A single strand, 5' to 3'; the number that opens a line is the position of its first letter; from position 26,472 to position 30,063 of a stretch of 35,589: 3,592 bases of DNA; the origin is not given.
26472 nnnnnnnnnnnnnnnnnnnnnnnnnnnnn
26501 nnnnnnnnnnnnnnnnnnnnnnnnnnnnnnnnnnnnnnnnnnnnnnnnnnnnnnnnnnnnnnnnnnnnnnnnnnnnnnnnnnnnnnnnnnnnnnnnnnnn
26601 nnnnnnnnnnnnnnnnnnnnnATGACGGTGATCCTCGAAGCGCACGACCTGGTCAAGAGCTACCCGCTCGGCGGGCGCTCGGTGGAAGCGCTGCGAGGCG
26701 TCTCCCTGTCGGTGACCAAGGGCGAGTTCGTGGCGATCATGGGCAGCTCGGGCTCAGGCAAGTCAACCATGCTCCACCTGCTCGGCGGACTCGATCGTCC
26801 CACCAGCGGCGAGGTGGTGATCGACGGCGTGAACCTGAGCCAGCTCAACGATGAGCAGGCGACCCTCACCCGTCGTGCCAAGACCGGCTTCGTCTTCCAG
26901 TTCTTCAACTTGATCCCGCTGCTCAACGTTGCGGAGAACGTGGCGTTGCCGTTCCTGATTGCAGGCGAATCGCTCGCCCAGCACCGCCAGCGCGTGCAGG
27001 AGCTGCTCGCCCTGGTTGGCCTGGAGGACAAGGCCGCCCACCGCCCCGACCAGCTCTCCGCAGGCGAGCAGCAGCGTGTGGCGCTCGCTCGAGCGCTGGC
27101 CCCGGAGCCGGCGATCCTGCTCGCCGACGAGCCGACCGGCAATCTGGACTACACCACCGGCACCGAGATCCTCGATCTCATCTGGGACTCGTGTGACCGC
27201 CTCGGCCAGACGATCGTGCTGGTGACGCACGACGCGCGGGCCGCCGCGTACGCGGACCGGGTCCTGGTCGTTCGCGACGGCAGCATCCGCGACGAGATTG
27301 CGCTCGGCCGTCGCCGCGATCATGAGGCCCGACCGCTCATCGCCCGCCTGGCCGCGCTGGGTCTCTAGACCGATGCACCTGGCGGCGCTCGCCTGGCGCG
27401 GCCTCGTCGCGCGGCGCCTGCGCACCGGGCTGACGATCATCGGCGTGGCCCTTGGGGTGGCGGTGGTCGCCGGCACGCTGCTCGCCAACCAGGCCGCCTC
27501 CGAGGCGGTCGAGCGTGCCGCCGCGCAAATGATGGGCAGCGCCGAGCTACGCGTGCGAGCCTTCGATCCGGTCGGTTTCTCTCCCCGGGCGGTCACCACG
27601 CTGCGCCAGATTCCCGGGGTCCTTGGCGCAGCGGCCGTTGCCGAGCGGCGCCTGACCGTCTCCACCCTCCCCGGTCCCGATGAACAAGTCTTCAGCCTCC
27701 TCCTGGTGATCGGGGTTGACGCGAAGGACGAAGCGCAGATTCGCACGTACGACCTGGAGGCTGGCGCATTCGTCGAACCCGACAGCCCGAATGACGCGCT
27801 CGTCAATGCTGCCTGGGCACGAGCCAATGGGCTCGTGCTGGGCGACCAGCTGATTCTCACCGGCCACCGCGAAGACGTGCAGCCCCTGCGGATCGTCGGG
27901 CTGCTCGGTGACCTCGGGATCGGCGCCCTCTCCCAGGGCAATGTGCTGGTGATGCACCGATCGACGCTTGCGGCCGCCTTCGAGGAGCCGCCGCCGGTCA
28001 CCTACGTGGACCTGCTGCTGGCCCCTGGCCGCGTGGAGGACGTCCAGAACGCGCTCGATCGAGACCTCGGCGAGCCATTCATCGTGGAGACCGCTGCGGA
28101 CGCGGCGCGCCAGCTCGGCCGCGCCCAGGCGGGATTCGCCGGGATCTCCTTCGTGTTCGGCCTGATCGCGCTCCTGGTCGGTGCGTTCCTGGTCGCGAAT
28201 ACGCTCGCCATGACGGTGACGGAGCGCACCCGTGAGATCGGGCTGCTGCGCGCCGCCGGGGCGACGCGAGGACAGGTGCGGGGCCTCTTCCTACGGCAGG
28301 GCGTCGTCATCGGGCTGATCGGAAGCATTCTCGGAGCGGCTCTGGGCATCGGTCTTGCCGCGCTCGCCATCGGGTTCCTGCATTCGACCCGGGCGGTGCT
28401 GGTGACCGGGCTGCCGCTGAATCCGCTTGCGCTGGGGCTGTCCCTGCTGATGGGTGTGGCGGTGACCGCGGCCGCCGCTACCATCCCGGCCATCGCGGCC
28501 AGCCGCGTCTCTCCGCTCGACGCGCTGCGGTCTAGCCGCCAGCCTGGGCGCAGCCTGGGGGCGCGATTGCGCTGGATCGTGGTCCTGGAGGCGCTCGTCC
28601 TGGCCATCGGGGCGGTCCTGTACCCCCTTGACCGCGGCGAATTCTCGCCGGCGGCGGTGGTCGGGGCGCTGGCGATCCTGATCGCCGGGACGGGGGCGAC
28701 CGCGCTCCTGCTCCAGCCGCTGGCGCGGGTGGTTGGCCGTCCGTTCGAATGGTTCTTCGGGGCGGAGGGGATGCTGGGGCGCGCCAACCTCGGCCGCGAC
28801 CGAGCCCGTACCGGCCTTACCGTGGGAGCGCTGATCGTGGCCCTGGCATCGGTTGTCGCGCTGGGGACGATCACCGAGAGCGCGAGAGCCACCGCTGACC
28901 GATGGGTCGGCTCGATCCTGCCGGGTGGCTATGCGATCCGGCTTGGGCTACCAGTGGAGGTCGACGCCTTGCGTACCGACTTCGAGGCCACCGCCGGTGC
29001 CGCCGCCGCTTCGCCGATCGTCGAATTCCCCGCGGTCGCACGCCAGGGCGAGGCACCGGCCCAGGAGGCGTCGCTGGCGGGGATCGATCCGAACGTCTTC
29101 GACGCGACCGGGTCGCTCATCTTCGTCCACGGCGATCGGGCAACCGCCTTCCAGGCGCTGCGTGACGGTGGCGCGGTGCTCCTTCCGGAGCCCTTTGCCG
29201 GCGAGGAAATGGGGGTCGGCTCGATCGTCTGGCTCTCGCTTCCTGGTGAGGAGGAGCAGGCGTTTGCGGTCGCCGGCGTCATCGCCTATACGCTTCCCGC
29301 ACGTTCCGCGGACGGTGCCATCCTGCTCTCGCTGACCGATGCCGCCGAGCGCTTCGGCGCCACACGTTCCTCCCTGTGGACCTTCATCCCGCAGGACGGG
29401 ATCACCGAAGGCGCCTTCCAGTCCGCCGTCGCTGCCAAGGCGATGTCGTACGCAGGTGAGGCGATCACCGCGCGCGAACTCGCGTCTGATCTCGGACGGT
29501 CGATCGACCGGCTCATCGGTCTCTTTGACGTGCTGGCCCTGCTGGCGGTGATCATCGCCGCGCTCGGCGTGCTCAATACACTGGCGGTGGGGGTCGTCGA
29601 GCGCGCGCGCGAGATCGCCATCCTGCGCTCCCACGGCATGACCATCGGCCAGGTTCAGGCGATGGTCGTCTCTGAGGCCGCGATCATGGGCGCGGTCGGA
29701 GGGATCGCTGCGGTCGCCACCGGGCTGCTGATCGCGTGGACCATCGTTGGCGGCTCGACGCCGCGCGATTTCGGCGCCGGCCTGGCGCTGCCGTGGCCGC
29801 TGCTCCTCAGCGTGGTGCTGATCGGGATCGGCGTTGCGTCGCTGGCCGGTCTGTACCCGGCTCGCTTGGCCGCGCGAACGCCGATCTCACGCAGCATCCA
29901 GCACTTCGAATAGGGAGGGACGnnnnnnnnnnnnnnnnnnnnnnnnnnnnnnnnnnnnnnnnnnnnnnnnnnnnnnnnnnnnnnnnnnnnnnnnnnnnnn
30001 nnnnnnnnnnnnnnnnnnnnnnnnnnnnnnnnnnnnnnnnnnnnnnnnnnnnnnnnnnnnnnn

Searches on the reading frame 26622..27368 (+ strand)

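Call 10: search_protein_families(library=pfam, proteins=[window:26622-27368:+], max_evalue=0.001)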
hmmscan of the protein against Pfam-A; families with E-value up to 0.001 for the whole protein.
window:26622-27368:+ (248 aa): 3 families
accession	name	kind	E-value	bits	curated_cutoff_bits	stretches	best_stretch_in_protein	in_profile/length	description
PF00005.33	ABC_tran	-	4.5e-35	121.7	25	1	24-172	1-136/137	ABC transporter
PF02463.25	SMC_N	-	0.00025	21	40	0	34-217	24-211/220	RecF/RecN/SMC N terminal domain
PF13304.12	AAA_21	-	0.00069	20.2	27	0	141-204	234-299/304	AAA domain, putative AbiEii toxin, Type IV TA system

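Call 57: search_protein_families(library=ncbifam, proteins=[window:26622-27368:+], max_evalue=0.00001)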
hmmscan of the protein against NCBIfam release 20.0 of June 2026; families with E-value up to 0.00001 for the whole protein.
window:26622-27368:+ (248 aa): 189 families (the best 25 are shown)
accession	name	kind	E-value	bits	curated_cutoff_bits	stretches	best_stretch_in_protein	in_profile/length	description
TIGR02211.1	LolD_lipo_ex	equivalog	1.8e-70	236.9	307.75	1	4-223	1-220/221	lipoprotein-releasing ABC transporter ATP-binding protein LolD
NF008639.0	PRK11629.1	equivalog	7.8e-68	228.4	360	1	3-228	5-230/234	lipoprotein-releasing ABC transporter ATP-binding protein LolD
NF007879.0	PRK10584.1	equivalog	2e-67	227.2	336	1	4-225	6-227/228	putative ABC transporter ATP-binding protein YbbA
NF007826.0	PRK10535.1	equivalog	3.4e-64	217.3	966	1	1-226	1-225/648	macrolide ABC transporter ATP-binding protein/permease MacB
TIGR02673.1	FtsE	equivalog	5.7e-62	209.2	264.85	1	6-220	3-213/214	cell division ATP-binding protein FtsE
NF038007.1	ABC_ATP_DarD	equivalog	1.2e-60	204.7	375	1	20-221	17-217/218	darobactin export ABC transporter ATP-binding protein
TIGR02314.1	ABC_MetN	equivalog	3.3e-54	184.2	499.7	1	8-222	5-219/343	methionine ABC transporter ATP-binding protein MetN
TIGR03608.1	L_ocin_972_ABC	subfamily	6e-54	182.6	254.85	1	22-215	12-204/206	putative bacteriocin export ABC transporter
TIGR02982.1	heterocyst_DevA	subfamily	6.4e-53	179.6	295.8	1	8-222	5-219/220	ABC exporter ATP-binding subunit, DevA family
TIGR01186.1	proV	subfamily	1.6e-51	175.6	326.6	1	22-222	7-208/363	betaine/proline/choline family ABC transporter ATP-binding protein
TIGR03265.1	PhnT2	equivalog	1.1e-50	172.9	457.7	1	20-223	16-214/353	putative 2-aminoethylphosphonate ABC transporter ATP-binding protein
TIGR02315.1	ABC_phnC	equivalog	1.3e-50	172.1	266.1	1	4-222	1-224/243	phosphonate ABC transporter ATP-binding protein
TIGR00968.1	3a0106s01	subfamily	2.7e-48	164.6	342.75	1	20-224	12-211/237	sulfate ABC transporter ATP-binding protein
NF040933.2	ABC_arch_GlcV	equivalog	5.8e-48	163.6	450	1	6-223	4-221/357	glucose ABC transporter ATP-binding protein GlcV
TIGR04521.1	ECF_ATPase_2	equivalog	5.7e-47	160.1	330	1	20-223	17-224/279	energy-coupling factor transporter ATPase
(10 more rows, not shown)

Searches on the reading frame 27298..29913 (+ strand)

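Call 10: search_protein_families(library=pfam, proteins=[window:27298-29913:+], max_evalue=0.001)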
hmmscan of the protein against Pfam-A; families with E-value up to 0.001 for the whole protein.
window:27298-29913:+ (871 aa): 2 families
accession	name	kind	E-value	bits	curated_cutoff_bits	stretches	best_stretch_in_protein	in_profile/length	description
PF02687.27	FtsX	-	8.1e-34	116.7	25.5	2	746-862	3-119/120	FtsX-like permease C-terminal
PF12704.14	MacB_PCD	-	8.5e-20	72.4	27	2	43-254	1-205/207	MacB-like periplasmic core domain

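Call 57: search_protein_families(library=ncbifam, proteins=[window:27298-29913:+], max_evalue=0.00001)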
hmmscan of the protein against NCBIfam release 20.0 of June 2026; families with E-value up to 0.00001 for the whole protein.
window:27298-29913:+ (871 aa): 9 families
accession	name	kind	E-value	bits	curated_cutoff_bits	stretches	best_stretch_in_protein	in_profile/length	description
TIGR03434.1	ADOP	subfamily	2.8e-23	82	622.3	1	162-412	557-802/803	ADOP family duplicated permease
NF007826.0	PRK10535.1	equivalog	1.3e-20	73.3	966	1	288-410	529-645/648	macrolide ABC transporter ATP-binding protein/permease MacB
TIGR02212.1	lolCE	equivalog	1.5e-20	73.5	362.45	1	43-412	24-410/411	lipoprotein-releasing ABC transporter permease subunit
NF038347.1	FtsX_Gpos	exception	5e-16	58.9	225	1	283-381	170-271/296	permease-like cell division protein FtsX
NF008076.0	PRK10814.1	exception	6.3e-13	48.5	473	1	292-411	275-397/399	lipoprotein-releasing ABC transporter permease subunit LolC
NF008357.0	PRK11146.1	exception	5.2e-10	38.7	439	1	290-354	278-342/414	lipoprotein-releasing ABC transporter permease subunit LolE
NF038346.1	FtsX_actino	exception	1.5e-09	37.6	250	0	281-395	180-299/308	permease-like cell division protein FtsX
TIGR02213.1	lolE_release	exception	1.3e-08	34.1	540.35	1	290-355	275-340/411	lipoprotein-releasing ABC transporter permease subunit LolE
TIGR00439.2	FtsX_Gneg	equivalog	5.4e-08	32.4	255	1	286-390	170-276/292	permease-like cell division protein FtsX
